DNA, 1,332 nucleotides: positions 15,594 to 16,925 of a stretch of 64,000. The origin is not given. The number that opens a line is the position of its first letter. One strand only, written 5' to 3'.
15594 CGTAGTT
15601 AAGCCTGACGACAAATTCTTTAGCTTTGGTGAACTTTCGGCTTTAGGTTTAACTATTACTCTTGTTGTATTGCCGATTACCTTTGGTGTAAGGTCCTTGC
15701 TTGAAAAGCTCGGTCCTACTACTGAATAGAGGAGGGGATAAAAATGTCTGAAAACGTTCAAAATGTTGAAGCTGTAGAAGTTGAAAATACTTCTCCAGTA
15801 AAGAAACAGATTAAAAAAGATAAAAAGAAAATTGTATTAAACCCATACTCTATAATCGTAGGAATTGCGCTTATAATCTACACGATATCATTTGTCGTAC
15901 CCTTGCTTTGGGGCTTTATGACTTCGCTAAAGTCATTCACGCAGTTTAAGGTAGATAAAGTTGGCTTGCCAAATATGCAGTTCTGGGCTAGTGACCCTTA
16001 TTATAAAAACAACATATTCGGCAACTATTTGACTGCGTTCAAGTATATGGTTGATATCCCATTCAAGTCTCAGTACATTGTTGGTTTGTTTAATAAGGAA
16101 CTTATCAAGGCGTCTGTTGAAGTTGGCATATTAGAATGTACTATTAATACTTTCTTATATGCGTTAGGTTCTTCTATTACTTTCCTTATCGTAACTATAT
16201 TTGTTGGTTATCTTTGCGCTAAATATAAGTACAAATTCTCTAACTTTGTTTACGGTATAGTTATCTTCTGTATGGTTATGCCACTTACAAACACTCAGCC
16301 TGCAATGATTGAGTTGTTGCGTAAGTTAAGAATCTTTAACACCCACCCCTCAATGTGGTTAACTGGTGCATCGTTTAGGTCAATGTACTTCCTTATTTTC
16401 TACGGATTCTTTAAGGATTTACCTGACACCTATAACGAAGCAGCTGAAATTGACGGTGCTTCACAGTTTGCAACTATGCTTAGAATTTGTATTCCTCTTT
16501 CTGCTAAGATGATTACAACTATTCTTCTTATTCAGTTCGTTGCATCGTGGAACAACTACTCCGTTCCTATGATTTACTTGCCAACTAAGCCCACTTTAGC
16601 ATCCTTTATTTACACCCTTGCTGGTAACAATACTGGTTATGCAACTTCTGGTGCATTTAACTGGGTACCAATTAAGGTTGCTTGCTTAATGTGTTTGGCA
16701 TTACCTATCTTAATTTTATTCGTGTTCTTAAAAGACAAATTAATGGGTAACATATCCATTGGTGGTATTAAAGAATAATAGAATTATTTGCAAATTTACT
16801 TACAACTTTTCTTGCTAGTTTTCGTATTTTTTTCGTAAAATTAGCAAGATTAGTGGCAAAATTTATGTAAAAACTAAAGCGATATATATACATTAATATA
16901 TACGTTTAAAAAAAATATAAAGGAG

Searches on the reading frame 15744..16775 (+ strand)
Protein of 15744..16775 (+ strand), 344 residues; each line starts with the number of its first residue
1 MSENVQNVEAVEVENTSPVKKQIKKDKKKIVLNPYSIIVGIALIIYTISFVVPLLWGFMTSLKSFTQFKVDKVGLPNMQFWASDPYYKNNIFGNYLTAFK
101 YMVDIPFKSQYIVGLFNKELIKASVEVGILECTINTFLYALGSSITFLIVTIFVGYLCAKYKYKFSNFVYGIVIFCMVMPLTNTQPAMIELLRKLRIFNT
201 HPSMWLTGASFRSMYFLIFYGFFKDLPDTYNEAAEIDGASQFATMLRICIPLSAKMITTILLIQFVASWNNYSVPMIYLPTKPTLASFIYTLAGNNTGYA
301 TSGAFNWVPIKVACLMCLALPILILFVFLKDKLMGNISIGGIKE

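Call 29: search_protein_families(library=pfam, proteins=[window:15744-16775:+], max_evalue=0.00001)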
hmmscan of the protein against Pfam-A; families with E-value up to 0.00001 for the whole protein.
window:15744-16775:+ (344 aa): 1 family
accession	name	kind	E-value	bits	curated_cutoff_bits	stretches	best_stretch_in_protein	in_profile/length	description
PF00528.27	BPD_transp_1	-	9.9e-13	48.7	26.4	1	152-328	2-173/184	Binding-protein-dependent transport system inner membrane component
